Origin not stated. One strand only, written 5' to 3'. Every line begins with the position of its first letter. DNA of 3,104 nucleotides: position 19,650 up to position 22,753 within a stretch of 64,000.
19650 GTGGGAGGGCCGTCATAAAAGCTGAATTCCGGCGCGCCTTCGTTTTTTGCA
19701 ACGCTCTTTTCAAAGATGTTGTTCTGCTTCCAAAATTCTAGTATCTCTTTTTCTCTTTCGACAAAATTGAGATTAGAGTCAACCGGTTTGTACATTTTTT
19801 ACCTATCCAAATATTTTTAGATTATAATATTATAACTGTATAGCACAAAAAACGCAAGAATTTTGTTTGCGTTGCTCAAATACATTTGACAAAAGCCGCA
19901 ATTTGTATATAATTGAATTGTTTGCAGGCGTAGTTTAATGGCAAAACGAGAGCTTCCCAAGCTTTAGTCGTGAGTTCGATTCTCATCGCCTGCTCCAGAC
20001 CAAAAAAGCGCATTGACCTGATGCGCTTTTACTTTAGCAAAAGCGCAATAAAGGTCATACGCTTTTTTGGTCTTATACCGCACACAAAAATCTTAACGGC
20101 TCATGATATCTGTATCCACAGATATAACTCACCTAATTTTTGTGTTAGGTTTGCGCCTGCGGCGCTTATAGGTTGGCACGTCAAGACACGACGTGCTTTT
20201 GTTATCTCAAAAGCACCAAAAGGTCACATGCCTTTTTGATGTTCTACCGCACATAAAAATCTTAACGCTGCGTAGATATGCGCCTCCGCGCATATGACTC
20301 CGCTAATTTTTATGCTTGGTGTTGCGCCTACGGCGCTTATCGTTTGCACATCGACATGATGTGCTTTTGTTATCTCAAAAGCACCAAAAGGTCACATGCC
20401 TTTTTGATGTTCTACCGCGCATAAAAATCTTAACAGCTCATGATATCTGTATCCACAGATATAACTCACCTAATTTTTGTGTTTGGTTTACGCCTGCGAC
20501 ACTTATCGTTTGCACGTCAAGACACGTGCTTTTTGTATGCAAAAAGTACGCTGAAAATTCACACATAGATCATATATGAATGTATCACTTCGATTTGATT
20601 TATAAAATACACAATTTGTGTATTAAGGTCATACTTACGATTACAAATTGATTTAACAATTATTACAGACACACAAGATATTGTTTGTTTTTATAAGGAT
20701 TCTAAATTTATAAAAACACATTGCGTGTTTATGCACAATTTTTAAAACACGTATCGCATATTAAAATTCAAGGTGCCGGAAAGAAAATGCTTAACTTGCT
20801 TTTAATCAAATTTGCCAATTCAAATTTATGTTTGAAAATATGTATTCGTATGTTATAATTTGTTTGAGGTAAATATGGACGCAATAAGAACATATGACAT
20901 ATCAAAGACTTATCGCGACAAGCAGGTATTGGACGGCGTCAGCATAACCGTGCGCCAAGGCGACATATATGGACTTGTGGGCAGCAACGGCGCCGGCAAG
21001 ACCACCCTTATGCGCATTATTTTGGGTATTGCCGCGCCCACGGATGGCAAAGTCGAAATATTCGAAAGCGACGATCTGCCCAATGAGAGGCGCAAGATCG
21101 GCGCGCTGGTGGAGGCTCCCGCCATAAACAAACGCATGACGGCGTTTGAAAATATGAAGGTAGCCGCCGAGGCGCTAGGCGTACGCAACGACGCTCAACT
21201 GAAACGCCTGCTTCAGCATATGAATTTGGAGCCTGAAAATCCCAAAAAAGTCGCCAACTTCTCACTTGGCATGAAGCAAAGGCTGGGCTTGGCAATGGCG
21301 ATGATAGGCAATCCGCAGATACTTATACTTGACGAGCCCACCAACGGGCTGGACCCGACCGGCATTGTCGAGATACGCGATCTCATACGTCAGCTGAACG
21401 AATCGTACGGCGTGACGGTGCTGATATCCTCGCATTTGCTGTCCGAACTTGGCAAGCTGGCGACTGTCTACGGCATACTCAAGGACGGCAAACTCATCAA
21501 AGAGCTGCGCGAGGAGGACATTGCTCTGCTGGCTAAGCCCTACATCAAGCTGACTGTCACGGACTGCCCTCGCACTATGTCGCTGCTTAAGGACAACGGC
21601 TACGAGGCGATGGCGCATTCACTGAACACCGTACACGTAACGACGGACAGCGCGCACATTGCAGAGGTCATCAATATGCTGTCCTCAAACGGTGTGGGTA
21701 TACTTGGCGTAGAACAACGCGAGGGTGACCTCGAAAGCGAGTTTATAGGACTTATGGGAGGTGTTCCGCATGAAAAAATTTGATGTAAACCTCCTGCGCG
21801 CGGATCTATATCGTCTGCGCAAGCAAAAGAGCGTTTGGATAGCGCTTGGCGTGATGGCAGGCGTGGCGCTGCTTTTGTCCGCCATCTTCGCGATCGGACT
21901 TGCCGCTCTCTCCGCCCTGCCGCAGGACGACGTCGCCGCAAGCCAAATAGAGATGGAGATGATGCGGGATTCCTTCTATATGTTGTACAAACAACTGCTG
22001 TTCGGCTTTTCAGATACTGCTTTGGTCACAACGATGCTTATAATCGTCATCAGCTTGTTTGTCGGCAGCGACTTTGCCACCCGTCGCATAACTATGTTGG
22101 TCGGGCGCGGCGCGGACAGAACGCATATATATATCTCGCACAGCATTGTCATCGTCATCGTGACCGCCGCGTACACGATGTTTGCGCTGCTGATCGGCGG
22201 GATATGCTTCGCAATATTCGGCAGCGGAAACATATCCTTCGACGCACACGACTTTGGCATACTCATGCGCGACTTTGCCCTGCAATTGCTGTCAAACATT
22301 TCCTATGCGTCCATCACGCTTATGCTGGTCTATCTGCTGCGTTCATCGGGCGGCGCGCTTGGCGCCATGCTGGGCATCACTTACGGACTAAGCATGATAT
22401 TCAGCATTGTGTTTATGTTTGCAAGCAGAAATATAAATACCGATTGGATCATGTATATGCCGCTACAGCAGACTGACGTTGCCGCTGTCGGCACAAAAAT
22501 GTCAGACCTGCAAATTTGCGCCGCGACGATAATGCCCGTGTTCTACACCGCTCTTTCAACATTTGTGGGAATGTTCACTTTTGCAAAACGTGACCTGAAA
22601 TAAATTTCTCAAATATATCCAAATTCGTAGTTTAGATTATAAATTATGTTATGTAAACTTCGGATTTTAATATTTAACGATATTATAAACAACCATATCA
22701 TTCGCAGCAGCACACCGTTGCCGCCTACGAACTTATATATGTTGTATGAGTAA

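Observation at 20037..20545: Three tandem ~168-bp units after tRNA-Gly, each made of hairpins that keep pairing through compensatory substitutions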

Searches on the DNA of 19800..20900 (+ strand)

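Call 5: search_rna_families(source=window, start=19800, end=20900, threshold=evalue, max_evalue=10, show_alignments=3)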
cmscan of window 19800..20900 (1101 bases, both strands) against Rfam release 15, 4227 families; matches with E-value up to 10: 14.
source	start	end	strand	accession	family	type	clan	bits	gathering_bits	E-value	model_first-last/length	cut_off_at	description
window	19924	19994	+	RF00005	tRNA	Gene; tRNA;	CL00001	65.6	29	8.6e-14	1-71/71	no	tRNA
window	19999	20149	-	RF00506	Thr_leader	Cis-reg; leader;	-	25.6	55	0.026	1-118/118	no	Threonine operon leader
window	19995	20074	-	RF04201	MIR7510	Gene; miRNA;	-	24.5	93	0.042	1-79/79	no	MIR7510 microRNA precursor family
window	19996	20075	+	RF04201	MIR7510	Gene; miRNA;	-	24.3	93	0.047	1-79/79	no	MIR7510 microRNA precursor family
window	20809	20875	+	RF00577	SNORD72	Gene; snRNA; snoRNA; CD-box;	-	22.4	43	1.8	1-80/80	no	Small nucleolar RNA SNORD72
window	20000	20070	+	RF02516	MIR393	Gene; miRNA;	-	20.9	60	0.12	13-115/126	no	mir-393 microRNA precursor family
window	20002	20057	-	RF02396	sau-5949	Gene; sRNA;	-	20.3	56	2.6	1-59/59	no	Staphylococcus sRNA sau-5949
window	19924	19995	-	RF04354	Plastid-ycf2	Cis-reg;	-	19.4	65.7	0.49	1-75/75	no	Plastid-ycf2 5UTR RNA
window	19997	20072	+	RF03243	mir-2731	Gene; miRNA;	-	18.7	80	0.92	1-91/91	no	mir-2731 microRNA precursor family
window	19997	20073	-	RF03305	mir-3338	Gene; miRNA;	-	16.4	95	5.5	1-84/84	no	mir-3338 microRNA precursor family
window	20685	20718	-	RF00207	K10_TLS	Cis-reg;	-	16.3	43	5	9-40/48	no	K10 transport/localisation element (TLS)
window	19998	20072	-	RF00972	mir-651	Gene; miRNA;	-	16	106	7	1-86/86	no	mir-651 microRNA precursor family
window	20388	20480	-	RF02483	GlsR20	Gene; snRNA; snoRNA; HACA-box;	-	15.9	100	2.1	1-107/107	no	Small nucleolar RNA GlsR20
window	20670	20727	-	RF00743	mir-308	Gene; miRNA;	-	15.7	60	4.7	1-63/63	no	mir-308 microRNA precursor family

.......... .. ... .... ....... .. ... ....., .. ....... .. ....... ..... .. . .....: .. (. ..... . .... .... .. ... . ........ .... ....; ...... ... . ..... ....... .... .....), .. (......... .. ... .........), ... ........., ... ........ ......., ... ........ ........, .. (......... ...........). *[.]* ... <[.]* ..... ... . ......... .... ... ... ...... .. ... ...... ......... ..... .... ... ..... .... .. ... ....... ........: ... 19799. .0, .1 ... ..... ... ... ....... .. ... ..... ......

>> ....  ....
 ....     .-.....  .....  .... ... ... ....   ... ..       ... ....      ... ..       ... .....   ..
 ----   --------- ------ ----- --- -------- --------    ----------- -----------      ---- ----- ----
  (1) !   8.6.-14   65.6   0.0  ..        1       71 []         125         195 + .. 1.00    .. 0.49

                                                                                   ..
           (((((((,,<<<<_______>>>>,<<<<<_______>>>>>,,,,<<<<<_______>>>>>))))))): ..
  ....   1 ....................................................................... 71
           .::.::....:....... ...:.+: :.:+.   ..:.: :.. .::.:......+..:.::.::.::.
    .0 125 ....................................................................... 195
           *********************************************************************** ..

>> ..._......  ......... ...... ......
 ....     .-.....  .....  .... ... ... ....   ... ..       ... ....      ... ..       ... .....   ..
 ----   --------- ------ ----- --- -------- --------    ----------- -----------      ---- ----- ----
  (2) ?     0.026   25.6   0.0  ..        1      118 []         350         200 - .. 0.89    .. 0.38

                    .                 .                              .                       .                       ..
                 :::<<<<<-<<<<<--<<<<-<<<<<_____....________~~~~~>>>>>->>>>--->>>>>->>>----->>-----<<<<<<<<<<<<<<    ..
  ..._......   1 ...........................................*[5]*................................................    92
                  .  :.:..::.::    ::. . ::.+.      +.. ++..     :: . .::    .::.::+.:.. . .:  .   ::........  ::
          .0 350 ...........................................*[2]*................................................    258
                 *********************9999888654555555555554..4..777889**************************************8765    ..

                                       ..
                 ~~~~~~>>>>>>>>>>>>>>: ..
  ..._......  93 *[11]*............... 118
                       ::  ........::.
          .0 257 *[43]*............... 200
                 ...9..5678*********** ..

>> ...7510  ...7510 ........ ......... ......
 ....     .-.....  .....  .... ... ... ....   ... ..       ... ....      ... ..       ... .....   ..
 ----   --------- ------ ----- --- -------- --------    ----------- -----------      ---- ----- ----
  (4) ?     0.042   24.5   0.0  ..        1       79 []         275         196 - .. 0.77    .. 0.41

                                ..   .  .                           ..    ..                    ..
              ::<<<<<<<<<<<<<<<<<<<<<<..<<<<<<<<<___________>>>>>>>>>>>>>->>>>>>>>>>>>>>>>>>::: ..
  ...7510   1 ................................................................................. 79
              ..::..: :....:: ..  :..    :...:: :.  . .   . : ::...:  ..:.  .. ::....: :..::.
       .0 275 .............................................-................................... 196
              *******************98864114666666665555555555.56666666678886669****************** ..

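Call 33: search_dna_similar(query=window:20000-20560:+, collection=phages, mode=distant, max_evalue=0.01)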
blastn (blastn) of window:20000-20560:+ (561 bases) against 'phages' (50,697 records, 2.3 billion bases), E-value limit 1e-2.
No match.

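Call 34: search_dna_similar(query=window:20000-20560:+, collection=plasmids, mode=distant, max_evalue=0.01)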
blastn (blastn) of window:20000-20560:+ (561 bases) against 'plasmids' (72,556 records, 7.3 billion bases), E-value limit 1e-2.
No match.

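Call 59: build_rna_model(alignment_id=A5, structure=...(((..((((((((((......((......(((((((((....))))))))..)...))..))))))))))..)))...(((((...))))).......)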
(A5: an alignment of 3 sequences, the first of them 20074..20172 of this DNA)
Model R1 built from alignment A5 (3 sequences, 101 columns); structure: as given.
model positions 97; base pairs 29; branch points 1; effective number of sequences 0.93; information 0.59 bits per position. Calibrated on 0.2 Mb of random sequence (short: E-values are rough).
structure used (alignment columns):
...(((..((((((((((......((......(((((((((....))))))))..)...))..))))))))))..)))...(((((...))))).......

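Call 60: search_with_rna_model(model_id=R1, sources=[window, L007, L008, L009, L010, L013, L014, L015, L016, L017, L011, L012], max_evalue=10)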
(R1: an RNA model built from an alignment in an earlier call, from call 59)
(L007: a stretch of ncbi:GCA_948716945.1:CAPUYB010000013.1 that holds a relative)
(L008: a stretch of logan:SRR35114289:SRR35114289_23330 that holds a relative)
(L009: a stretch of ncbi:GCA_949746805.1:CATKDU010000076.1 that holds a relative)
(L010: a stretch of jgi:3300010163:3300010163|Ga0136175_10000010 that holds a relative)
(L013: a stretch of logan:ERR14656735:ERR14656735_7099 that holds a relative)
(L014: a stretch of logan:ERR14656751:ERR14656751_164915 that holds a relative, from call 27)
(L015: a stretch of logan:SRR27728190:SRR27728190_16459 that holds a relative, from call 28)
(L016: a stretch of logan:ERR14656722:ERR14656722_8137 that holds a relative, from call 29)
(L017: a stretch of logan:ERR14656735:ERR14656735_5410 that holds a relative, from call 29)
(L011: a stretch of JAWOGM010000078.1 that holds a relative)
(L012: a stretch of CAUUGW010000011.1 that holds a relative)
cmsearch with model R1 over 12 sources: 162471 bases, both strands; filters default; matches with E-value up to 10: 5.
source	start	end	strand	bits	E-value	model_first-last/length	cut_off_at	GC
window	20074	20170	+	121.1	5.7e-26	1-97/97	no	0.4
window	20243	20341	+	107.2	1.1e-22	1-97/97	no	0.48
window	20411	20507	+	106.9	1.3e-22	1-97/97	no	0.38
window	20047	20153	-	24.7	0.0035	1-97/97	no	0.35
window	63004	63073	+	11.6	4.3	1-97/97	no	0.6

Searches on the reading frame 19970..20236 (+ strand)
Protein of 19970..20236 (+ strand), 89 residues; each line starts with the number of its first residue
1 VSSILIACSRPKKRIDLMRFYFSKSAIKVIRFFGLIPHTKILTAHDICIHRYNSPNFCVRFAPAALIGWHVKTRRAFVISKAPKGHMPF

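Call 45: search_protein_representatives(protein=window:19970-20236:+)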
Query: 89 residues. Proteins with E-value up to 0.001 (for the whole library): 2; up to 1e-10: 0; up to 1e-30: 0. The best 2 are listed.
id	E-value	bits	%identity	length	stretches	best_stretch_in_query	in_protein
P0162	6.5e-09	52.0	27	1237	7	10-82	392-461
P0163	6.8e-04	36.0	35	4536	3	8-44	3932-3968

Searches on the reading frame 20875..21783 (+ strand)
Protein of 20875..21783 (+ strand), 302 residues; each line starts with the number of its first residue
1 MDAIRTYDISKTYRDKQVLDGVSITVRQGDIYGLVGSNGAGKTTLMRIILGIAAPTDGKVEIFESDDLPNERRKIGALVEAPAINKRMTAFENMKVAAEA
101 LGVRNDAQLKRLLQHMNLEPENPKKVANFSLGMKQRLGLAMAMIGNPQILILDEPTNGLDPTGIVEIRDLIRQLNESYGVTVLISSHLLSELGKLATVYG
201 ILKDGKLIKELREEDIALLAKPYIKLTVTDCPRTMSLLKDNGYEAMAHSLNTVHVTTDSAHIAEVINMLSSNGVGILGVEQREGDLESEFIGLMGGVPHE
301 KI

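Call 12: find_encoding_contigs(protein=window:20875-21783:+, flank=10000, max_places=10)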
Protein window:20875-21783:+ (302 aa): 3 contigs read that carry it; 2 places shown.
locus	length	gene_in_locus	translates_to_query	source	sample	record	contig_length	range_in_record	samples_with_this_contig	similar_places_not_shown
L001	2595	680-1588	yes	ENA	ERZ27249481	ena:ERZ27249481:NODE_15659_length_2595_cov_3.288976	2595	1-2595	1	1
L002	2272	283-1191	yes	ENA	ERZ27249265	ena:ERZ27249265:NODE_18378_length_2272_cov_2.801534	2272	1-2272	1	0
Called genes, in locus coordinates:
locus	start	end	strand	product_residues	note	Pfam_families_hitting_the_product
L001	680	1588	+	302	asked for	PF00005:ABC_tran, PF13304:AAA_21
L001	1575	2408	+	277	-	PF10920:DUF2705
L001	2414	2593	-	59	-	?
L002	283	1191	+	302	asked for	PF00005:ABC_tran, PF13304:AAA_21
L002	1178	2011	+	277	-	PF10920:DUF2705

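Call 22: list_cluster_members(proteins=[P0001, window:20875-21783:+])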
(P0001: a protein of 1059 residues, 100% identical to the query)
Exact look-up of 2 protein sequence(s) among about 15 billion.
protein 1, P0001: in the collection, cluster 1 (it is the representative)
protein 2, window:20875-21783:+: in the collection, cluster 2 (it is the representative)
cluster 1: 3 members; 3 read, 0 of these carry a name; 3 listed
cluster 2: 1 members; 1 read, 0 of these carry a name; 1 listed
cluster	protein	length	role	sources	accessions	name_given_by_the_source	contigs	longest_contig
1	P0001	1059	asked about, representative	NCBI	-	-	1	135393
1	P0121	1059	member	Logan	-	-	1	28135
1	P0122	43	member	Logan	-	-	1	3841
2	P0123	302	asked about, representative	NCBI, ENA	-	-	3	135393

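Call 26: find_homologous_proteins(query=window:20875-21783:+, max_evalue=1e-80)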
Query window:20875-21783:+ (302 aa): 39 proteins with E <= 1e-80 among 8000 candidates.
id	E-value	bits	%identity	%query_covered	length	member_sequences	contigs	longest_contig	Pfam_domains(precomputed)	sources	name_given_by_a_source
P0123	6.6e-191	651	100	100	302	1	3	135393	PF00005.34,PF13304.13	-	-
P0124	2.7e-178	609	93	100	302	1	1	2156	PF00005.34,PF13304.13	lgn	-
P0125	8.3e-177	604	93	100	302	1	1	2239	PF00005.34,PF13304.13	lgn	-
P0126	5.7e-134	464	70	100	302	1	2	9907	PF00005.34,PF13304.13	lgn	-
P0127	5.9e-87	310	51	99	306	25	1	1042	PF00005.34,PF13304.13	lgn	-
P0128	1.1e-86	309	51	100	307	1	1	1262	PF00005.34,PF13304.13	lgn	-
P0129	1.1e-86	309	51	100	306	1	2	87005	PF00005.34,PF13304.13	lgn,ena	-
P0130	7.2e-86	306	51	100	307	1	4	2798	PF00005.34,PF13304.13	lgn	-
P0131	9.8e-86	306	50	99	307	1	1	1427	PF00005.34,PF13304.13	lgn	-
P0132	1.4e-85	305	51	100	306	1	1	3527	PF00005.34,PF13304.13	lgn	-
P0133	1.6e-85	305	51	100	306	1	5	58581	PF00005.34,PF13304.13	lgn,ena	-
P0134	2.1e-85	305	49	99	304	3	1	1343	PF00005.34,PF13304.13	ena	-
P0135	3.3e-85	304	51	99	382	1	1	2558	PF00005.34,PF13304.13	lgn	-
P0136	5.4e-85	303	50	99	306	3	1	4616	PF00005.34,PF13304.13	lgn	-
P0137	5.7e-85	303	50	99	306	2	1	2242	PF00005.34,PF13304.13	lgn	-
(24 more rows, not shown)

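Call 27: find_encoding_contigs(protein=P0124, flank=8000, max_places=5)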
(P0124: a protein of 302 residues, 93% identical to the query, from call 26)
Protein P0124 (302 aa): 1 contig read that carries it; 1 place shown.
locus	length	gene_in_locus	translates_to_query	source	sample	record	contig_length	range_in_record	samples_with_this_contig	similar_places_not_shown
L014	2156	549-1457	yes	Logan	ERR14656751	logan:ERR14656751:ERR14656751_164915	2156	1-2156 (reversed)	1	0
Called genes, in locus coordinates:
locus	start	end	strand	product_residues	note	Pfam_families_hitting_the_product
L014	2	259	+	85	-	?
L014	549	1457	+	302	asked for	PF00005:ABC_tran, PF13304:AAA_21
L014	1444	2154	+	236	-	?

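Call 28: find_encoding_contigs(protein=P0125, flank=8000, max_places=5)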
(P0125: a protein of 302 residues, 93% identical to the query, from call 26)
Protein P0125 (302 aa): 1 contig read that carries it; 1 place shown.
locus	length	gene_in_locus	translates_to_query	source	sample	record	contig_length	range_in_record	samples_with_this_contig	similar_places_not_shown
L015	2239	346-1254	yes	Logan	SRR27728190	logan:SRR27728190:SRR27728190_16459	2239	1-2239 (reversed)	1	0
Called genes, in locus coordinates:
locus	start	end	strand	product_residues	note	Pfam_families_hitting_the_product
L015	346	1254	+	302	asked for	PF00005:ABC_tran, PF13304:AAA_21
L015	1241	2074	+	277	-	PF10920:DUF2705 (weak)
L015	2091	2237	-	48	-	?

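Call 29: find_encoding_contigs(protein=P0126, flank=8000, max_places=5)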
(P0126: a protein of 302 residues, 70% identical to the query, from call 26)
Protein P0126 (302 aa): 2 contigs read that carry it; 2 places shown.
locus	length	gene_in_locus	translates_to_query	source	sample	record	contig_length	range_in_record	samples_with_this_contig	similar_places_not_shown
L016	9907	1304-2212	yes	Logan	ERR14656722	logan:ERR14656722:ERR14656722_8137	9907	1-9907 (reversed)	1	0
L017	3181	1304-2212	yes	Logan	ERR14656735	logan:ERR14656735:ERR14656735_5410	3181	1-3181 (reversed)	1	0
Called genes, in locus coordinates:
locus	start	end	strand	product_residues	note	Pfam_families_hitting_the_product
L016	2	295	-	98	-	?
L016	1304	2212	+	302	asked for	PF00005:ABC_tran, PF13304:AAA_21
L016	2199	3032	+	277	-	PF10920:DUF2705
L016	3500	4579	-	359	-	PF02729:OTCace_N, PF00185:OTCace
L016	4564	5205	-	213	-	PF00156:Pribosyltran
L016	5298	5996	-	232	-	PF00215:OMPdecase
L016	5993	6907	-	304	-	PF01180:DHO_dh, PF01207:Dus, PF03060:NMO (weak)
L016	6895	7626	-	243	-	PF10418:DHODB_Fe-S_bind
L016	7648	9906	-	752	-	?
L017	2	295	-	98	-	?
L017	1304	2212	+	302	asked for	PF00005:ABC_tran, PF13304:AAA_21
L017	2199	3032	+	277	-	PF10920:DUF2705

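Call 69: search_protein_families(library=pfam, proteins=[window:20875-21783:+], max_evalue=0.01)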
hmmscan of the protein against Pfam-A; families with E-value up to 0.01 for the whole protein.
window:20875-21783:+ (302 aa): 3 families
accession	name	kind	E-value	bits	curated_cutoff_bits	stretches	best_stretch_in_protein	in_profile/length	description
PF00005.33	ABC_tran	-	2.1e-32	113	25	1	19-157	1-137/137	ABC transporter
PF13304.12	AAA_21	-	4.6e-16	60.2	27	2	127-188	236-299/304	AAA domain, putative AbiEii toxin, Type IV TA system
PF02463.25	SMC_N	-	0.0033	17.3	40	0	31-49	26-44/220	RecF/RecN/SMC N terminal domain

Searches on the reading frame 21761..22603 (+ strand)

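Call 69: search_protein_families(library=pfam, proteins=[window:21761-22603:+], max_evalue=0.01)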
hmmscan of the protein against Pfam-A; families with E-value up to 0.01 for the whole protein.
window:21761-22603:+ (280 aa): 1 family
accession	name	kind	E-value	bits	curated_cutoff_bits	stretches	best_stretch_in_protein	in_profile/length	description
PF12730.13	ABC2_membrane_4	-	6.6e-06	26.7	27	1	11-209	1-176/179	ABC-2 family transporter protein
